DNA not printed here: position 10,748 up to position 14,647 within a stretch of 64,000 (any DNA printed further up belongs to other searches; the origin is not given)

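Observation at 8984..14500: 1838-aa cytoplasmic orphan giant protein with no recognisable domains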

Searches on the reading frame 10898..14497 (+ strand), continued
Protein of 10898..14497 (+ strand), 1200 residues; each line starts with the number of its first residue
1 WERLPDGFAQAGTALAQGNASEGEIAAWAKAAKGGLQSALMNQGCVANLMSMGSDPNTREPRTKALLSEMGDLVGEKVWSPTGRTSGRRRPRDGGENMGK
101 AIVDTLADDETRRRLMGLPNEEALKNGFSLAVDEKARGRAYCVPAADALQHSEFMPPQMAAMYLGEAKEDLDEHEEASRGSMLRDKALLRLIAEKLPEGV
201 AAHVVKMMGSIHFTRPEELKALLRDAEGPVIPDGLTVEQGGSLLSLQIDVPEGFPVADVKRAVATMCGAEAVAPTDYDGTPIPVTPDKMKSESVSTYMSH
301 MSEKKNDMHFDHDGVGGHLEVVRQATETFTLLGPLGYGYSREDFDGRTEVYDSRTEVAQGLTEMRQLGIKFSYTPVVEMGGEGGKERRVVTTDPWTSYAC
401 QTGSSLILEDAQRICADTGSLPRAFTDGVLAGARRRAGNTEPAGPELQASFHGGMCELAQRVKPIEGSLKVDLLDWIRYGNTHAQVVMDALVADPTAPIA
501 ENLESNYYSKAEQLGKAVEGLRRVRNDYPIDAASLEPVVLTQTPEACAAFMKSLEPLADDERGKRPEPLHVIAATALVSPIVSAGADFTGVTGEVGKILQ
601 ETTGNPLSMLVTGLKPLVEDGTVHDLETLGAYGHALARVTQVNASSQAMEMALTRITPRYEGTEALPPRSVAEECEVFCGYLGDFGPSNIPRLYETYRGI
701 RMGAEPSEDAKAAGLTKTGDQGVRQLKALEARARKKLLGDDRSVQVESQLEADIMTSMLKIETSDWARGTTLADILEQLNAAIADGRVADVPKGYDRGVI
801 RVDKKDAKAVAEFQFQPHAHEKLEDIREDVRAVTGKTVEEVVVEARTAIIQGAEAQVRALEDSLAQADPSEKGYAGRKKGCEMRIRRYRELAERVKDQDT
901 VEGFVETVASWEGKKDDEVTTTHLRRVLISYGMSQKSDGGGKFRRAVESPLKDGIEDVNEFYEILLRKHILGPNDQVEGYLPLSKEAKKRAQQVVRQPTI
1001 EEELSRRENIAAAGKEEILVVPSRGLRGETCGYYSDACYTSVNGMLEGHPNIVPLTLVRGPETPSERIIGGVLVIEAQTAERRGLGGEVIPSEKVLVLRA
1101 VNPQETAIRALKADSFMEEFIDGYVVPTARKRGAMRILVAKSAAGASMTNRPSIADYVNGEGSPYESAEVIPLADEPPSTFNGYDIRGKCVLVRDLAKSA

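Call 72: find_encoding_contigs(protein=P0017, flank=8000, max_places=2)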
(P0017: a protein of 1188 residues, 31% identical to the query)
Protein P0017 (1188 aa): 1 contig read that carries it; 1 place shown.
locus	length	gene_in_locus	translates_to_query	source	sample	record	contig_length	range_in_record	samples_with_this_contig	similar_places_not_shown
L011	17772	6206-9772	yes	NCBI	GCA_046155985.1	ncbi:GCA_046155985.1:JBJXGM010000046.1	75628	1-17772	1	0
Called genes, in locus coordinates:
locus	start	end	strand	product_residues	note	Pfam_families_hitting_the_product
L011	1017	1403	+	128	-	-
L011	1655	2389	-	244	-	PF00291:PALP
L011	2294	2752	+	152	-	-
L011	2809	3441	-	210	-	PF00561:Abhydrolase_1 (weak)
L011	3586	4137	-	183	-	-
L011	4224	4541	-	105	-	-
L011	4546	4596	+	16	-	-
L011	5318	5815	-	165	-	PF11848:DUF3368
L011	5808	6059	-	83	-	PF03683:UPF0175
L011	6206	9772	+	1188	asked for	-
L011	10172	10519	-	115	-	PF14559:TPR_19 (faint)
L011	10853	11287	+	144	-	-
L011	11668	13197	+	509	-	PF00561:Abhydrolase_1, PF12146:Hydrolase_4 (faint), PF08386:Abhydrolase_4 (weak)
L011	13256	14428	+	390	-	-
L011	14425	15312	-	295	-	-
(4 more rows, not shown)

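Call 77: list_cluster_members(proteins=[P0021, P0023, P0024, P0027, P0028, P0029, P0030, P0033, P0036, P0037])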
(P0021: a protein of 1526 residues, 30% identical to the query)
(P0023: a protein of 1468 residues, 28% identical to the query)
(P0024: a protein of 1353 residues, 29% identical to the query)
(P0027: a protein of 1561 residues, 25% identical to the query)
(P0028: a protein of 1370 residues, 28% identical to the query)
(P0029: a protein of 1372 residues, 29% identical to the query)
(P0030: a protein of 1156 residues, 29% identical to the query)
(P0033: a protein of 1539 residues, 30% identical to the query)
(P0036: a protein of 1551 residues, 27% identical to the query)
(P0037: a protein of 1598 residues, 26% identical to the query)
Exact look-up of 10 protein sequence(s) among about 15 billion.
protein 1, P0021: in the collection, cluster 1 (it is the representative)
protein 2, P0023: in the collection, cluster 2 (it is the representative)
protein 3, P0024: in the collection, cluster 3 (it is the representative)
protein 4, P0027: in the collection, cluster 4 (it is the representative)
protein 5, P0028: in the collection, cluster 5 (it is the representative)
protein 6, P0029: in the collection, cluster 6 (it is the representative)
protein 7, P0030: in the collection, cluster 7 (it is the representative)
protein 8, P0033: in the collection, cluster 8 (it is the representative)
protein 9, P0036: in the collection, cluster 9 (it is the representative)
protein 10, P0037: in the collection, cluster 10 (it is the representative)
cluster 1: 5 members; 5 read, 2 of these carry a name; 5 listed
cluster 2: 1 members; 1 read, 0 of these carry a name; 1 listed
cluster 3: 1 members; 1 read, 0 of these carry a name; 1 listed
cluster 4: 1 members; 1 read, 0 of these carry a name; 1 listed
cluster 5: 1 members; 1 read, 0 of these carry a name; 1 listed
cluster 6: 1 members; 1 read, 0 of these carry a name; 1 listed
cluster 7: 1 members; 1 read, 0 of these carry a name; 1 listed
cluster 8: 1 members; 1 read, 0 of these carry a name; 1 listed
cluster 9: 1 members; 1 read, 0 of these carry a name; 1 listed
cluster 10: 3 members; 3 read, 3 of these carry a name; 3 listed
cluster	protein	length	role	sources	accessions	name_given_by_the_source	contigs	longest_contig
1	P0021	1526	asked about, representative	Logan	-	-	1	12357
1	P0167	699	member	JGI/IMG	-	hypothetical protein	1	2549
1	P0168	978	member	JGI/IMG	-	hypothetical protein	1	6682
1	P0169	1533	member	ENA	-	-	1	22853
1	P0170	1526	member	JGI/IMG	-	-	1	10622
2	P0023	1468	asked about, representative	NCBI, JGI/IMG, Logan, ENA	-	-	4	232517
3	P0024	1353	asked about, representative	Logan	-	-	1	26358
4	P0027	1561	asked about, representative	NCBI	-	-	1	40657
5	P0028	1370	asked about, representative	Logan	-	-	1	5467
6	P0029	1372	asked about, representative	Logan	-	-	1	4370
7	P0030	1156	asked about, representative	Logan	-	-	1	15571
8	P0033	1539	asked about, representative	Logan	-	-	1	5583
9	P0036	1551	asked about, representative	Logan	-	-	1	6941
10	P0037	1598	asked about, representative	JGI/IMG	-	hypothetical protein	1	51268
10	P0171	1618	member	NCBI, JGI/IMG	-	hypothetical protein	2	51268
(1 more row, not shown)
